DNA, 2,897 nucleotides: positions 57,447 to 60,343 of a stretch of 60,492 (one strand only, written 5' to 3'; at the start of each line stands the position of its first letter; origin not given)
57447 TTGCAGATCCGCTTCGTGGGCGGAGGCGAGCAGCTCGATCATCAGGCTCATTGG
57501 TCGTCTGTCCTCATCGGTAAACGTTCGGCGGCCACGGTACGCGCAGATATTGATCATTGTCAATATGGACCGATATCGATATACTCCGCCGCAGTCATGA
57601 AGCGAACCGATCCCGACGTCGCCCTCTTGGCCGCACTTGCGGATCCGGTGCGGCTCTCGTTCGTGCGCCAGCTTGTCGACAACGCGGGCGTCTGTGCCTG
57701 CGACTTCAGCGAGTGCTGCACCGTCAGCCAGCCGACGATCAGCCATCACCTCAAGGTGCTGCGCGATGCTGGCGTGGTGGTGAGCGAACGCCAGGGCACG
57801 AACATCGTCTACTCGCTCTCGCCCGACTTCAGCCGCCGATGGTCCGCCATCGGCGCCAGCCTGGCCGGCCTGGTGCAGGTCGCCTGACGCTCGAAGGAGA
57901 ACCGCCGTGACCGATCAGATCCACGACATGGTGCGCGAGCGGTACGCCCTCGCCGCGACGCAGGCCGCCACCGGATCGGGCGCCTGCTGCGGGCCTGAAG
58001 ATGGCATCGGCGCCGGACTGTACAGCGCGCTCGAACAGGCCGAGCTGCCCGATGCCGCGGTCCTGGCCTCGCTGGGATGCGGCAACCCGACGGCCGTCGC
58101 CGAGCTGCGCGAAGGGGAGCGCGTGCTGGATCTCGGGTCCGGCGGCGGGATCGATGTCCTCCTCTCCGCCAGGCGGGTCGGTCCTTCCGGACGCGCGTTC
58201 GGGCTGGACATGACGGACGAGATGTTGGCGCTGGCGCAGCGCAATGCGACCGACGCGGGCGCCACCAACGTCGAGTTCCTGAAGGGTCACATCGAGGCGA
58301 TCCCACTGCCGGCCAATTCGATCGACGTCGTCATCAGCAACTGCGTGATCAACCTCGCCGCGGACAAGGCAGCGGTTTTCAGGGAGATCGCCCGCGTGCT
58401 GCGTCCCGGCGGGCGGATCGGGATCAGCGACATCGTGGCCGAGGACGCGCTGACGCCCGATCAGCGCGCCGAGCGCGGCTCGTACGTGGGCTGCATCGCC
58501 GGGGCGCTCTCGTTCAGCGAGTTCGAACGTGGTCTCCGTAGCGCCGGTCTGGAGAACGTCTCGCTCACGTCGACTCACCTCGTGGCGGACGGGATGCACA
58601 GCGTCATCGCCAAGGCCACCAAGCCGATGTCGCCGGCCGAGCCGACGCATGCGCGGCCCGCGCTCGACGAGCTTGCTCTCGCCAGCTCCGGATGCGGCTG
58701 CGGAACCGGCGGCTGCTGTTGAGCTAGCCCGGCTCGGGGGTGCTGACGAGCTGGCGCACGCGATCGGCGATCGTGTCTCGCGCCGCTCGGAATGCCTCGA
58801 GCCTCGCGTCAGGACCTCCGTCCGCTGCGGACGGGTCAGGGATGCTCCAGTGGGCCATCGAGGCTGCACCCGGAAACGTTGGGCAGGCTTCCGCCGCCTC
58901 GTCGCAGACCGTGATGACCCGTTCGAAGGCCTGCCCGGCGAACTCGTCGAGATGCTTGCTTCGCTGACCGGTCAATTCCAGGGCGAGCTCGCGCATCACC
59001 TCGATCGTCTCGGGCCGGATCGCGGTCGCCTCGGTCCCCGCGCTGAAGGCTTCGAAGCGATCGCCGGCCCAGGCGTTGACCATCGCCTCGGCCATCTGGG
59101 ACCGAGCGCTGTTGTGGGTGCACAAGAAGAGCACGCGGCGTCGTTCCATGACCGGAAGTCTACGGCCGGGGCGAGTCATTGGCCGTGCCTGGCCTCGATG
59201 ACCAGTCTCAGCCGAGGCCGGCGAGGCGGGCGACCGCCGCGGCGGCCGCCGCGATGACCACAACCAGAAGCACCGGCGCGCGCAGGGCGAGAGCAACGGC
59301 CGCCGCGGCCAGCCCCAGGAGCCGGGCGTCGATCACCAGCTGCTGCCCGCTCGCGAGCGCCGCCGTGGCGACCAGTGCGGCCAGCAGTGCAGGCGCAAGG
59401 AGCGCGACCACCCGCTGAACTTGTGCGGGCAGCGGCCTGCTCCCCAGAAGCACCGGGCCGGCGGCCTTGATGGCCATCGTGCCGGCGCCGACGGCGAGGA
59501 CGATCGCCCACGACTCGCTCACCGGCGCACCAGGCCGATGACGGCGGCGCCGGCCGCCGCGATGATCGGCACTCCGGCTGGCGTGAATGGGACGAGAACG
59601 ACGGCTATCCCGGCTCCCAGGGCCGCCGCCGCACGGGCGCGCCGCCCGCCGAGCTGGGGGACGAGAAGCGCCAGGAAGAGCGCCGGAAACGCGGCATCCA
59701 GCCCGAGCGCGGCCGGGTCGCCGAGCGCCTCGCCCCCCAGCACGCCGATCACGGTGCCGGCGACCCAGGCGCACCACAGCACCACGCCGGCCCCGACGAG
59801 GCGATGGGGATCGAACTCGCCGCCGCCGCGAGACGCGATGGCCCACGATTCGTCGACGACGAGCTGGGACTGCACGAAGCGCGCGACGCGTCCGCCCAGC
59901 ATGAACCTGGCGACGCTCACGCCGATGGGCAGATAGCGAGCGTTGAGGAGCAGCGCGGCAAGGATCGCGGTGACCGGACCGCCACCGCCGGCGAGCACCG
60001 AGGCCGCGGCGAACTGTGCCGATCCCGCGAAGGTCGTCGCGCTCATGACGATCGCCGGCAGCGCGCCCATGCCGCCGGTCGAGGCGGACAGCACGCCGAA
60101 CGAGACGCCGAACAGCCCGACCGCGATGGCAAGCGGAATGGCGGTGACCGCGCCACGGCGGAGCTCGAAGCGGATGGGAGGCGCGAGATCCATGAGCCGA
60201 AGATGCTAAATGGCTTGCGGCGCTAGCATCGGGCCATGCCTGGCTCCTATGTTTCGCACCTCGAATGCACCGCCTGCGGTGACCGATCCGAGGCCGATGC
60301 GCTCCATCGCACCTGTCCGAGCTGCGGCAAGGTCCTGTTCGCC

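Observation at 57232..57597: Two unannotated micro-ORFs divergent from arsR, including a 19-aa peptide with 7 cysteines followed by a strong hairpin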

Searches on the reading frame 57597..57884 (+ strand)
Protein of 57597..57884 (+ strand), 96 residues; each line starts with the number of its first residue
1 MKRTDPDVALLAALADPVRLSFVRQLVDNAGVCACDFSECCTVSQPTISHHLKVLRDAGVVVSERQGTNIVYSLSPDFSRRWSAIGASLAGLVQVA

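Call 6: search_protein_families(library=pfam, proteins=[window:57597-57884:+], max_evalue=0.1)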
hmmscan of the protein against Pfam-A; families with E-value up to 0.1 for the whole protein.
seq(96 aa): 7 families
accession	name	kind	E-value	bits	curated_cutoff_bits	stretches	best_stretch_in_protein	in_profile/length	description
PF01022.26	HTH_5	-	3.9e-10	39.9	22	1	16-61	1-45/47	Bacterial regulatory protein, arsR family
PF12840.13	HTH_20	-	3.3e-09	37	27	1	14-63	1-50/51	Helix-turn-helix domain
PF13601.12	HTH_34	-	0.0054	17.3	27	1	18-64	1-47/80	Winged helix DNA-binding domain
PF01978.25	TrmB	-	0.026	14.8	25.6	1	26-73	17-63/68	Sugar-specific transcriptional regulator TrmB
PF12802.13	MarR_2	-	0.027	15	27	1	36-67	25-56/61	MarR family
PF14502.12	HTH_41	-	0.051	13.4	25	0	37-69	12-44/48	Helix-turn-helix domain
PF24033.1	DUF7342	-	0.071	13.5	31.6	1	40-77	26-63/150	Family of unknown function (DUF7342)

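Call 7: search_protein_families(library=ncbifam, proteins=[window:57597-57884:+], max_evalue=1)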
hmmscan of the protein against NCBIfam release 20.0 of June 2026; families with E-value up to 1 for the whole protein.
seq(96 aa): 17 families
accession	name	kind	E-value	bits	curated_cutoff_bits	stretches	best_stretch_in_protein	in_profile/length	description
NF033788.1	HTH_metalloreg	subfamily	5.7e-23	80.5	55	1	9-77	3-71/77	metalloregulator ArsR/SmtB family transcription factor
NF041413.1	ArsR_Rv2640c_fam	equivalog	6.9e-16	58.7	155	1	10-77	34-104/118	Rv2640c family ArsR-like transcriptional regulator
NF033789.1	repress_SdpR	subfamily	4.2e-15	55.4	100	1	12-75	3-65/79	autorepressor SdpR family transcription factor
NF007528.0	PRK10141.1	subfamily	6e-15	55.1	97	1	8-84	7-82/117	metalloregulator ArsR/SmtB family transcription factor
NF040642.1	sulf_sens_BigR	equivalog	5.2e-11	42.5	155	1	8-77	11-79/95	sulfite-sensing transcriptional repressor BigR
NF045707.1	Dbac_1936_reg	equivalog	4.6e-09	36.2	115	1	10-75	10-74/99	ArsR/SmtB-type metalloregulator TsoR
NF047906.1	CdPbTransRegCmtR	equivalog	3.3e-08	33.4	150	1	11-76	15-79/104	Cd(II)/Pb(II)-sensing metalloregulatory transcriptional regulator CmtR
NF052532.1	TransRegPagRBaca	equivalog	1.9e-06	27.9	170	1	5-75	15-84/99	transcriptional repressor PagR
NF053755.1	MsvR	equivalog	0.0089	15.7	220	1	13-65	9-60/236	transcriptional factor MsvR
TIGR02944.1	suf_reg_Xantho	equivalog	0.012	16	110.65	1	31-75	25-68/130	SUF system Fe-S cluster assembly regulator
NF008361.0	PRK11151.1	equivalog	0.012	14.9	329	1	38-72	22-57/305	DNA-binding transcriptional regulator OxyR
NF041395.1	TranRegLrpA1_Halo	equivalog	0.043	13.8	250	1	24-63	12-51/142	HTH-type transcriptional regulator LrpA1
NF008273.0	PRK11050.1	equivalog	0.051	13.2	153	1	33-64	56-87/156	manganese-binding transcriptional regulator MntR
NF041396.1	TranRegLrp_Halo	equivalog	0.073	12.9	190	1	22-62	10-50/149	HTH-type transcriptional regulator Lrp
NF007316.0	PRK09802.1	equivalog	0.074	12.2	351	1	21-76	21-76/269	DeoR family transcriptional regulator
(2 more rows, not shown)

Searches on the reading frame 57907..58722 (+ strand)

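Call 6: search_protein_families(library=pfam, proteins=[window:57907-58722:+], max_evalue=0.1)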
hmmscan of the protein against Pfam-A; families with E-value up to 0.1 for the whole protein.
window:57907-58722:+ (271 aa): 16 families
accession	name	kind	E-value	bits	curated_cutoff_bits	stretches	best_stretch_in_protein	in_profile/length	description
PF13847.12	Methyltransf_31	-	5e-32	111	27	1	68-197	2-132/145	Methyltransferase domain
PF13649.12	Methyltransf_25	-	1.5e-21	77.3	27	1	73-169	1-97/97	Methyltransferase domain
PF08241.18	Methyltransf_11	-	2.1e-21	76.8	21.2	1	74-171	1-93/95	Methyltransferase domain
PF01209.24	Ubie_methyltran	-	4.5e-16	59.3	20.1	1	67-172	45-150/233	ubiE/COQ5 methyltransferase family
PF08242.18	Methyltransf_12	-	1.9e-11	45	30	1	74-171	1-98/98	Methyltransferase domain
PF13489.12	Methyltransf_23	-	1.3e-10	41.7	27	1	64-219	17-163/164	Methyltransferase domain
PF01135.25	PCMT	-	6.9e-07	29.7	20.3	1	65-127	69-131/210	Protein-L-isoaspartate(D-aspartate) O-methyltransferase (PCMT)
PF06325.19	PrmA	-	9.3e-07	29.1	22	1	67-180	159-265/296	Ribosomal protein L11 methyltransferase (PrmA)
PF20922.3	Anamorsin_N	-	1.4e-06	28.5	27.1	1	105-240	19-156/163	Anamorsin, N-terminal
PF05148.21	Methyltransf_8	-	1.8e-05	25.2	27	1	116-176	100-159/219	Hypothetical methyltransferase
PF05175.20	MTS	-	0.00028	21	23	1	69-172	31-137/170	Methyltransferase small domain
PF03141.22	Methyltransf_29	-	0.0015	17.6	23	1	131-174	174-218/506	Putative S-adenosyl-L-methionine-dependent methyltransferase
PF01170.24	UPF0020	-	0.0041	17.3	22.3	1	97-145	79-128/197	RMKL-like, methyltransferase domain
PF24675.1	NpmA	-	0.011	15.5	60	1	71-191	25-152/214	16S rRNA (adenine(1408)-N(1))-methyltransferase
PF02353.26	CMAS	-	0.02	14.6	27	1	64-181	57-172/273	Mycolic acid cyclopropane synthetase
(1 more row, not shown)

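Call 7: search_protein_families(library=ncbifam, proteins=[window:57907-58722:+], max_evalue=1)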
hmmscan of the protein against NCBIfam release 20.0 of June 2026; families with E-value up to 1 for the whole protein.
window:57907-58722:+ (271 aa): 69 families (the best 25 are shown)
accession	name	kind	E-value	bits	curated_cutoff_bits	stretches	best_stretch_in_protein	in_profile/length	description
NF008823.0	PRK11873.1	subfamily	2.4e-87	292.9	263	1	3-227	5-235/272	arsenite methyltransferase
NF041537.1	ArsM_AhpD_UU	exception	8.3e-50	169.5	510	1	4-223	12-230/345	arsenite methyltransferase/AhpD domain selenoprotein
NF047649.1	MTase_UXPK_star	exception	6.1e-46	156.7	460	1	3-222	11-230/283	methyltransferase/UXPK-star double selenoprotein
NF041536.1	ArsM_DUF2284_UU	exception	4.3e-45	153.9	575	1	3-242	11-251/459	arsenite methyltransferase/DUF2284 domain selenoprotein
NF040538.1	methyl_ArsM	equivalog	1.1e-38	133.4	500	2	124-222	156-257/356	arsinothricin biosynthesis methyltransferase ArsM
NF045667.1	MTase_DVU1556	equivalog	1.3e-27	96.7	155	1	63-219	16-164/213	DVU_1556 family methyltransferase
NF038099.1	AsSugarArsM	exception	1.4e-24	86.9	400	1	41-221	30-219/321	arsenosugar biosynthesis arsenite methyltransferase ArsM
NF040539.1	AST_met_ArsM_2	exception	4.3e-19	69.4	240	1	69-220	56-210/262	putative arsinothricin biosynthesis methyltransferase ArsM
NF001240.0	PRK00216.1-1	equivalog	6.5e-17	61.4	378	1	64-172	58-167/251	bifunctional demethylmenaquinone methyltransferase/2-methoxy-6-polyprenyl-1,4-benzoquinol methylase UbiE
NF001244.0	PRK00216.1-5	equivalog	2.5e-16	59.7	216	1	66-181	45-161/236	bifunctional demethylmenaquinone methyltransferase/2-methoxy-6-polyprenyl-1,4-benzoquinol methylase UbiE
NF052510.1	methyltran_MpqE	exception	4.8e-16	58.8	335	1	64-171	41-149/234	methyl-plastoquinone biosynthesis methyltransferase MpqE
TIGR02072.1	BioC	equivalog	6e-16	59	184.95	1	69-179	34-138/244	malonyl-ACP O-methyltransferase BioC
TIGR02752.1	MenG_heptapren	equivalog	3.1e-15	56.4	419.85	1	66-172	42-148/231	demethylmenaquinone methyltransferase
TIGR01934.1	MenG_MenH_UbiE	subfamily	1.3e-14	54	158.35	1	66-180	36-148/223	ubiquinone/menaquinone biosynthesis methyltransferase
NF043040.1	corrin_prot_MT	hypoth_equivalog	2.6e-14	53.2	180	1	64-178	35-152/216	corrinoid protein-associated methyltransferase CpaM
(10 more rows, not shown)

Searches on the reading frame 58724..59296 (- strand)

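Call 6: search_protein_families(library=pfam, proteins=[window:58724-59296:-], max_evalue=0.1)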
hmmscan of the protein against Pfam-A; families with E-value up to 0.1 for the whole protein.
window:58724-59296:- (190 aa): 1 family
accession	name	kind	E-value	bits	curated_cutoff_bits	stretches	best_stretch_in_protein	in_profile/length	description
PF01451.26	LMWPc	-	2.2e-19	70.5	23.2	1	55-183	1-143/144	Low molecular weight phosphotyrosine protein phosphatase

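Call 51: search_protein_families(library=ncbifam, proteins=[window:58724-59296:-], max_evalue=0.00001)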
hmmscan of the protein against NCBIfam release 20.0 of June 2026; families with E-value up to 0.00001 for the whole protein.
window:58724-59296:- (190 aa): 3 families
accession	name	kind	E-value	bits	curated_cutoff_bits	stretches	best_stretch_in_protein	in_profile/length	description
TIGR02691.1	arsC_pI258_fam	equivalog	7.4e-32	110.3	174.3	1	55-183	1-129/129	arsenate reductase (thioredoxin)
NF010053.0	PRK13530.1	subfamily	5.5e-29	101.2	215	1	50-186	1-131/133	arsenate reductase (thioredoxin)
TIGR02689.1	ars_reduc_gluta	equivalog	4e-22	78.8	157.6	1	54-184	2-126/126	arsenate reductase, glutathione/glutaredoxin type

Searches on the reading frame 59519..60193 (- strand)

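Call 6: search_protein_families(library=pfam, proteins=[window:59519-60193:-], max_evalue=0.1)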
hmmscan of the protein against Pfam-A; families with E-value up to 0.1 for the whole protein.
window:59519-60193:- (224 aa): 1 family
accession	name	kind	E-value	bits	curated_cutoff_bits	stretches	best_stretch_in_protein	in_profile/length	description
PF03591.19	AzlC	-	3.3e-30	105.7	32.1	1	20-157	1-137/137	AzlC protein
